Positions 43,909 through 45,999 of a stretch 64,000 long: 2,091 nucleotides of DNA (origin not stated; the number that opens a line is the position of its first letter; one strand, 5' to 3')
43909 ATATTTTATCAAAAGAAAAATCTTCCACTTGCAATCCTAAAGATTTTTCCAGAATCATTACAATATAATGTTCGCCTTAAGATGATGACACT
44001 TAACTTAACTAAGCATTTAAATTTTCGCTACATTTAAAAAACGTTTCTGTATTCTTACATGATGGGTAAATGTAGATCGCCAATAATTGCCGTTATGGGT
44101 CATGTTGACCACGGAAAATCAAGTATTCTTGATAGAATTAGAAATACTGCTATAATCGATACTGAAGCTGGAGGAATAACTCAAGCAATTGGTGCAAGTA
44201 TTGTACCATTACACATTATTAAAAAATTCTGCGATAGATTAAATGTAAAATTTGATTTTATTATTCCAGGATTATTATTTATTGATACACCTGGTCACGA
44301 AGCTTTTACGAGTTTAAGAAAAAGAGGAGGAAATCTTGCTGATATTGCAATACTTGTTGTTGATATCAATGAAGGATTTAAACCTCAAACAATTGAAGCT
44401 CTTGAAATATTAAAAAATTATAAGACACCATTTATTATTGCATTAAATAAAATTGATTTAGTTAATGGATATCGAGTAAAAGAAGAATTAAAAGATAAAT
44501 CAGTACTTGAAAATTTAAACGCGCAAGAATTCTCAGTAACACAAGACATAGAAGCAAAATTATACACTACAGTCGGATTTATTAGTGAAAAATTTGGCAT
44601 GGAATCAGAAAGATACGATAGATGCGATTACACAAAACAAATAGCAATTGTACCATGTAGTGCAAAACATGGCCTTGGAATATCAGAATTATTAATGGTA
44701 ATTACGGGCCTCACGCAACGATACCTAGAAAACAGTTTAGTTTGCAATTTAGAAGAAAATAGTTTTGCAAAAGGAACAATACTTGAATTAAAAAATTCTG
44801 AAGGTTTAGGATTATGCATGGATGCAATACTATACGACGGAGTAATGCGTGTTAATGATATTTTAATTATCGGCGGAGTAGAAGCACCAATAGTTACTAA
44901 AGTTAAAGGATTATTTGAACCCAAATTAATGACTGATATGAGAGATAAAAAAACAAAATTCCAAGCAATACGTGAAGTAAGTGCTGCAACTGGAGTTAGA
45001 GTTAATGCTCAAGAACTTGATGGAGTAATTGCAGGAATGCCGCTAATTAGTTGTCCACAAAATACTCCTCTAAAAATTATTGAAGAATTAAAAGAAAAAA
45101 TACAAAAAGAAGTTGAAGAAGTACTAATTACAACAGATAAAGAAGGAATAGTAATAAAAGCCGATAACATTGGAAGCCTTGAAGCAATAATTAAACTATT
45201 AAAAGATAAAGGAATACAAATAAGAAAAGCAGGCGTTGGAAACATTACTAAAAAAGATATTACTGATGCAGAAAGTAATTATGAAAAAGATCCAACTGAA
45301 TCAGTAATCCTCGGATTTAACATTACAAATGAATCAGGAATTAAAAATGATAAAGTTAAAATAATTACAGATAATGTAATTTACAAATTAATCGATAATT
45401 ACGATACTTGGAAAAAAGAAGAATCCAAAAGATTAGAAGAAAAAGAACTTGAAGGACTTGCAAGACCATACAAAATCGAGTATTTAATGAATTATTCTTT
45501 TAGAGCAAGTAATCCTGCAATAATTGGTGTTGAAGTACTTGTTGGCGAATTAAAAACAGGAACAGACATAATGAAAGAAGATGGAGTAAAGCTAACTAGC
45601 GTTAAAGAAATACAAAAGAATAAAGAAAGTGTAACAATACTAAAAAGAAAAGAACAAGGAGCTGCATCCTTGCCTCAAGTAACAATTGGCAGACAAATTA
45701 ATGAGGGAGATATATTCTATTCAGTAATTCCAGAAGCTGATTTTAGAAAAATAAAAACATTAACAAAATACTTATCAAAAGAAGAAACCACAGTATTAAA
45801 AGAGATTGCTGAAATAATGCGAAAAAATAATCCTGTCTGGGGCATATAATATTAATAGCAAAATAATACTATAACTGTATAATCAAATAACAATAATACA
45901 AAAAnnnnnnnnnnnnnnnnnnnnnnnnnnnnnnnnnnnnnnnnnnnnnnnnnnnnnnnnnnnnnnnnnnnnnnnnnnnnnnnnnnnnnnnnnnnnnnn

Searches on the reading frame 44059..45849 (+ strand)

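Call 93: search_protein_families(library=pfam, proteins=[window:44059-45849:+], max_evalue=0.00001)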
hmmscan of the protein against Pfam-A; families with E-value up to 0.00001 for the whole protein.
window:44059-45849:+ (596 aa): 4 families
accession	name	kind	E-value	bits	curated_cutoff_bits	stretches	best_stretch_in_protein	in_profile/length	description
PF00009.33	GTP_EFTU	-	2e-33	116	26.5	1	8-218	4-185/188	Elongation factor Tu GTP binding domain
PF14578.12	GTP_EFTU_D4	-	7.9e-20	71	23.8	1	469-554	1-86/86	Elongation factor Tu domain 4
PF11987.13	IF-2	-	7.7e-16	58.5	27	1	345-448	5-116/117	Translation-initiation factor 2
PF01926.29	MMR_HSR1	-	2.4e-09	37.7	21.9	1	10-131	2-113/113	50S ribosome-binding GTPase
